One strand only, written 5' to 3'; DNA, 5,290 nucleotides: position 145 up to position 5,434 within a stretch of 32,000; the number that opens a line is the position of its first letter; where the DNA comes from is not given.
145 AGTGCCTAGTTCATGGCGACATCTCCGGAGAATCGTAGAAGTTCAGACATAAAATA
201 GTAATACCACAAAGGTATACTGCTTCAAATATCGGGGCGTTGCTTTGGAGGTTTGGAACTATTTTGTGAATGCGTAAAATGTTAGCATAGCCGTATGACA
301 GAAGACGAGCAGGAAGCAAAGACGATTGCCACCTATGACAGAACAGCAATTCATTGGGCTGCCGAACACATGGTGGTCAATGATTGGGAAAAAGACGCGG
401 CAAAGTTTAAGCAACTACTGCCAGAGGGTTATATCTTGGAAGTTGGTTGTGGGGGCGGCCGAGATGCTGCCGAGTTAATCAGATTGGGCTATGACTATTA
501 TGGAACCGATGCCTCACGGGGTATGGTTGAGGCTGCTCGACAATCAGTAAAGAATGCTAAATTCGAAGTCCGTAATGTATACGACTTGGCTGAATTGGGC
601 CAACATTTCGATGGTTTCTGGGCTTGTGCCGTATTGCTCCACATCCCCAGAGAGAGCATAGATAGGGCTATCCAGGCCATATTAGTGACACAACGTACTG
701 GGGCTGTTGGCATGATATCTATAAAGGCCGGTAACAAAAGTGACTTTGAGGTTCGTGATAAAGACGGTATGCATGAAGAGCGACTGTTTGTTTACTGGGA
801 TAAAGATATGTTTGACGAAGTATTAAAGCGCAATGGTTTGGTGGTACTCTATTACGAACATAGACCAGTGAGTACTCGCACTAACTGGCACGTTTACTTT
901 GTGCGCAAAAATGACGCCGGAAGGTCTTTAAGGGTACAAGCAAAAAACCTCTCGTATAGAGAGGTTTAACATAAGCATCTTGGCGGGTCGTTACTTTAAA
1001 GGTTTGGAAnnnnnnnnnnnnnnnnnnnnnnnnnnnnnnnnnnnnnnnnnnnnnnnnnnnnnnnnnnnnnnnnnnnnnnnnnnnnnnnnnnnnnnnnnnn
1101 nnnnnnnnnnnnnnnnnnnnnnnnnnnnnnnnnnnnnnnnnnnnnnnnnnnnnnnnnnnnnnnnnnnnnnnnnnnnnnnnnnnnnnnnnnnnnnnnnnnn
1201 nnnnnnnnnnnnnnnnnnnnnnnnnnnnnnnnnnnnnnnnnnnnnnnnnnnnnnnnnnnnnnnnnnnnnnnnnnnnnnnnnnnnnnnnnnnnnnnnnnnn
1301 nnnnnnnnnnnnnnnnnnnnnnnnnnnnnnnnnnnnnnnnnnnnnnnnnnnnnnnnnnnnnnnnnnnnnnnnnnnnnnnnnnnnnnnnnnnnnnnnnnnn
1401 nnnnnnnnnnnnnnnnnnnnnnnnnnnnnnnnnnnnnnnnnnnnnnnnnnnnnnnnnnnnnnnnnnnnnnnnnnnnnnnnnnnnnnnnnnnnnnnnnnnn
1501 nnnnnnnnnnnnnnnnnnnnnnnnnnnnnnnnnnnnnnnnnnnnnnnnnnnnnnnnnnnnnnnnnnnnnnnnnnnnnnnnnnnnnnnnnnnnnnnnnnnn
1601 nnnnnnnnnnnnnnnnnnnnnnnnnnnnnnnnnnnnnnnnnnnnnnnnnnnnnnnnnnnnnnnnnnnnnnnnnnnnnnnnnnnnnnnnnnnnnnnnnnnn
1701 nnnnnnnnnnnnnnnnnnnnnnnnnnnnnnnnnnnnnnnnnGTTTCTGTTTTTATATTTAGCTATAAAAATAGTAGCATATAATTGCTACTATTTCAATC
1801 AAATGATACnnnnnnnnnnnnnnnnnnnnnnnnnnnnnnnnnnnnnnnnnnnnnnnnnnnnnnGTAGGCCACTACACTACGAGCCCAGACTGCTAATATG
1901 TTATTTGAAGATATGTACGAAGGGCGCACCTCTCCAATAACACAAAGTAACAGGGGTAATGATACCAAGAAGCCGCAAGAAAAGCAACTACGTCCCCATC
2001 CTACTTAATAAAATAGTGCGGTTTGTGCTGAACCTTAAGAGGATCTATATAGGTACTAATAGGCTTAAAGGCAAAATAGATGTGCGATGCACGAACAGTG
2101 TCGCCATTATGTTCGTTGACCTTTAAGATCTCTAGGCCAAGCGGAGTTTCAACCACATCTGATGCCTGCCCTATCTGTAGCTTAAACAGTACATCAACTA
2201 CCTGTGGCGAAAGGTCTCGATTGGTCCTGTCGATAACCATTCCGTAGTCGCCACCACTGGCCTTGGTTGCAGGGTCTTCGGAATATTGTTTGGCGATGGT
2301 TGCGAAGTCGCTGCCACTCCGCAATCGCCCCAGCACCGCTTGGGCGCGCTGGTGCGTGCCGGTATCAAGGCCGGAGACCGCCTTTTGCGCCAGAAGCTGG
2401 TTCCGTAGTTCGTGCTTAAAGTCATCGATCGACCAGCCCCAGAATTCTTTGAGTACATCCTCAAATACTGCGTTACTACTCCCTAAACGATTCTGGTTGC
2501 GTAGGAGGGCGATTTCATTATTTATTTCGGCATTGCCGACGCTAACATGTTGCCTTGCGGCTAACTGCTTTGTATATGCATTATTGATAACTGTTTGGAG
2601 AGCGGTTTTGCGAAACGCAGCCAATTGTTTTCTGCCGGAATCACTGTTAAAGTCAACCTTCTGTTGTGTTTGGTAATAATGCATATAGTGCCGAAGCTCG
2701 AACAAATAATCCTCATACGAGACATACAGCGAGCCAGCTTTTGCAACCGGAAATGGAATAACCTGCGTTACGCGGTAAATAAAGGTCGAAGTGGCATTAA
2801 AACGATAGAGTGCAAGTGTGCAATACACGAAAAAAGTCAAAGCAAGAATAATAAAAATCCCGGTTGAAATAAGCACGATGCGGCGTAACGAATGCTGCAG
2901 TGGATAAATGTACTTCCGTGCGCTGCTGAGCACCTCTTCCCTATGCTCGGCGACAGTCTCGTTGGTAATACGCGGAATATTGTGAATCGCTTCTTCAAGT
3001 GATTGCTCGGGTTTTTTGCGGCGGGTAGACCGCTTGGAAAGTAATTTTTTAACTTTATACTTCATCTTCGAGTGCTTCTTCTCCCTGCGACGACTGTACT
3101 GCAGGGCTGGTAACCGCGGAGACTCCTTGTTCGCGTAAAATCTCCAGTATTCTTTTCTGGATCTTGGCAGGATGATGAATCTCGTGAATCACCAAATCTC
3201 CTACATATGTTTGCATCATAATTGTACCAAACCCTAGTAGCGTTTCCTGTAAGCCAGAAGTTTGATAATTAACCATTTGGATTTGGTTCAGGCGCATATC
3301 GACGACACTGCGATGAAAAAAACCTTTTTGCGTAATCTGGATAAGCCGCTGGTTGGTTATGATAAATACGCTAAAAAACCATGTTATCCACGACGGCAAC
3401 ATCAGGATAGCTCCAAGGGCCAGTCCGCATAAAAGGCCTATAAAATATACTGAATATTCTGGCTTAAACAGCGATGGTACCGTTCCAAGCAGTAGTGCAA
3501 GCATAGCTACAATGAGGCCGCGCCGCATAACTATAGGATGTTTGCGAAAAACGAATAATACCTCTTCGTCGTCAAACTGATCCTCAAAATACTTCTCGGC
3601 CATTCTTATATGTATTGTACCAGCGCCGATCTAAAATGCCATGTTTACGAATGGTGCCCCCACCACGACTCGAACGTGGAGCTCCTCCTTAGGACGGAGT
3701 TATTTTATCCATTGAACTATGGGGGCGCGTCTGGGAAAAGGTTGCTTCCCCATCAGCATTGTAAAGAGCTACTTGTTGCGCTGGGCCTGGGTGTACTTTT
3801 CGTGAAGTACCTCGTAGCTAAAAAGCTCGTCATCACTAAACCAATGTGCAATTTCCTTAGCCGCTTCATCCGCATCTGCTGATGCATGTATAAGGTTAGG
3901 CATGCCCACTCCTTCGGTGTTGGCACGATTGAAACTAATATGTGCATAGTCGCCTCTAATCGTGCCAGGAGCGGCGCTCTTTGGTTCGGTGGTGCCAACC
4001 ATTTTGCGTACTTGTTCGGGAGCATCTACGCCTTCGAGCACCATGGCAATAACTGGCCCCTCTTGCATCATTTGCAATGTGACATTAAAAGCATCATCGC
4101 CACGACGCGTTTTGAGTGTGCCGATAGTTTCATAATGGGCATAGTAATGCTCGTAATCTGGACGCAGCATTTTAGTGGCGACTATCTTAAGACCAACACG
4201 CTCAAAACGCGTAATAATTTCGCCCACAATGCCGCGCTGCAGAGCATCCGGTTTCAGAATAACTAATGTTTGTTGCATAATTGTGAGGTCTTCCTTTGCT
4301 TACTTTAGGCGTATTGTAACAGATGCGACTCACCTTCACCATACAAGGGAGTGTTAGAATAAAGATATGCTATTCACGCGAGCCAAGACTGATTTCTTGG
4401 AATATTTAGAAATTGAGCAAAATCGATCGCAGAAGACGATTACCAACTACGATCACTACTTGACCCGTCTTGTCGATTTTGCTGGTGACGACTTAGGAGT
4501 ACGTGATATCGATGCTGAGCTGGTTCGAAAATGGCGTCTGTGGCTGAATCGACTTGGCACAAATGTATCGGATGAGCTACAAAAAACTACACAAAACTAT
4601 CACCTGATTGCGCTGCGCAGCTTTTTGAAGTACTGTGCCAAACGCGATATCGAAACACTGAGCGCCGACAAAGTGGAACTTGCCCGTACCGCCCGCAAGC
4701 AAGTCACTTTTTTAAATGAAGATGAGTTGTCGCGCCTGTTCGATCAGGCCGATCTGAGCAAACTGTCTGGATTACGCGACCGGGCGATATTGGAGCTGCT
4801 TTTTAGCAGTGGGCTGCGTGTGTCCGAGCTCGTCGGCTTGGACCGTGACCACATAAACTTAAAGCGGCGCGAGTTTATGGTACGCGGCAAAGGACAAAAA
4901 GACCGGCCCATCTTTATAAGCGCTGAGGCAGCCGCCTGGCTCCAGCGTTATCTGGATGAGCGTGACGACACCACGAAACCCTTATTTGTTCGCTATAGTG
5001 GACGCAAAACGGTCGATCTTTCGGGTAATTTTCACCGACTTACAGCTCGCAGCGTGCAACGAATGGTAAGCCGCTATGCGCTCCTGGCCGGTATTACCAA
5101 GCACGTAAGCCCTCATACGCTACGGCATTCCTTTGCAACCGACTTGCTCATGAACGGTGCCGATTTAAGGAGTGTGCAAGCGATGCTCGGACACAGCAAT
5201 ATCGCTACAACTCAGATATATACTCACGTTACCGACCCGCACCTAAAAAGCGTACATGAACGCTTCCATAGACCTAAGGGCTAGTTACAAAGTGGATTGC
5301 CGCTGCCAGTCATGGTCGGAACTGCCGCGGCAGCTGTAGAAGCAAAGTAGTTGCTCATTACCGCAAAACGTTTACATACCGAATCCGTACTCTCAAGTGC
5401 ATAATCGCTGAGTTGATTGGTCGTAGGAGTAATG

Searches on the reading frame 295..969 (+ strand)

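Call 63: search_protein_families(library=pfam, proteins=[window:295-969:+], max_evalue=0.001)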
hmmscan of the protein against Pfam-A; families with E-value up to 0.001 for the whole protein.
window:295-969:+ (224 aa): 6 families
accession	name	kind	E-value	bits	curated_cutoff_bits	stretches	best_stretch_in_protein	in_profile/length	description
PF13649.12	Methyltransf_25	-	3.2e-14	53.8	27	1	47-129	1-89/97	Methyltransferase domain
PF08241.18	Methyltransf_11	-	1e-11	45.7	21.2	1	48-129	1-83/95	Methyltransferase domain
PF08242.18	Methyltransf_12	-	3e-10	41.1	30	1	48-128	1-87/98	Methyltransferase domain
PF13489.12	Methyltransf_23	-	1.4e-08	35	27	1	41-185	20-162/164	Methyltransferase domain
PF13847.12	Methyltransf_31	-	3e-07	30.6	27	1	47-119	7-89/145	Methyltransferase domain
PF03848.20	TehB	-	7e-05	22.8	20.4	1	41-141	28-132/193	Tellurite resistance protein TehB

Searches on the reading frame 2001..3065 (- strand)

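Call 63: search_protein_families(library=pfam, proteins=[window:2001-3065:-], max_evalue=0.001)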
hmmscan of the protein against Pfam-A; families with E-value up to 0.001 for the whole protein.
window:2001-3065:- (354 aa): 5 families
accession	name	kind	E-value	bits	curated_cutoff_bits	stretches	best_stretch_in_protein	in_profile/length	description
PF00639.27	Rotamase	-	5.2e-17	63.1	21.7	1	236-317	17-96/97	PPIC-type PPIASE domain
PF13616.12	Rotamase_3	-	2.8e-16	60.6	22.5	1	234-318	33-114/116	PPIC-type PPIASE domain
PF13624.11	SurA_N_3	-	4.3e-12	46.6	27.2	1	65-228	12-160/162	SurA-like N-terminal domain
PF13145.12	Rotamase_2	-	7.8e-07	30.4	27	1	237-321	32-110/121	PPIC-type PPIASE domain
PF13623.11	SurA_N_2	-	3.3e-05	24.2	28.5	1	72-187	16-121/145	SurA-like N-terminal domain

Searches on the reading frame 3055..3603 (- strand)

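Call 63: search_protein_families(library=pfam, proteins=[window:3055-3603:-], max_evalue=0.001)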
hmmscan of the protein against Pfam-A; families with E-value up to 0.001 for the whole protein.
window:3055-3603:- (182 aa): 2 families
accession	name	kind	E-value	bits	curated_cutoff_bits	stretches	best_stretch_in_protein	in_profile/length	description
PF03703.20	bPH_2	-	1e-05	26.1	22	1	75-150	1-76/78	Bacterial PH domain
PF14470.12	bPH_3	-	2.8e-05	25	23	1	77-117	22-62/95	Bacterial PH domain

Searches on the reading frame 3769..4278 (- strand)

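Call 63: search_protein_families(library=pfam, proteins=[window:3769-4278:-], max_evalue=0.001)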
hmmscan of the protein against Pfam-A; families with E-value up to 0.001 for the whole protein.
window:3769-4278:- (169 aa): 1 family
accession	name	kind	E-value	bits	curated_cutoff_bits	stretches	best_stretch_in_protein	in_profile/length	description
PF00334.24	NDK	-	4.5e-40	137.1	27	1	2-151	1-134/135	Nucleoside diphosphate kinase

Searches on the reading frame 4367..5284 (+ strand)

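Call 63: search_protein_families(library=pfam, proteins=[window:4367-5284:+], max_evalue=0.001)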
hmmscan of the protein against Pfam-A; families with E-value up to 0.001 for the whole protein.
window:4367-5284:+ (305 aa): 4 families
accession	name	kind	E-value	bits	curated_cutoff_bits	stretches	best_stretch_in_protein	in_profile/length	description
PF00589.27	Phage_integrase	-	4.8e-45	153.8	27.1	1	115-290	2-170/172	Phage integrase family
PF02899.23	Phage_int_SAM_1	-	6.9e-13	49.1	22.3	1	9-92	3-81/83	Phage integrase, N-terminal SAM-like domain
PF13102.12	Phage_int_SAM_5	-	1.3e-08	35.5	22.3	1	16-95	13-87/98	Phage integrase SAM-like domain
PF13495.12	Phage_int_SAM_4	-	2.9e-05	24.8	27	1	10-96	5-84/85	Phage integrase, N-terminal SAM-like domain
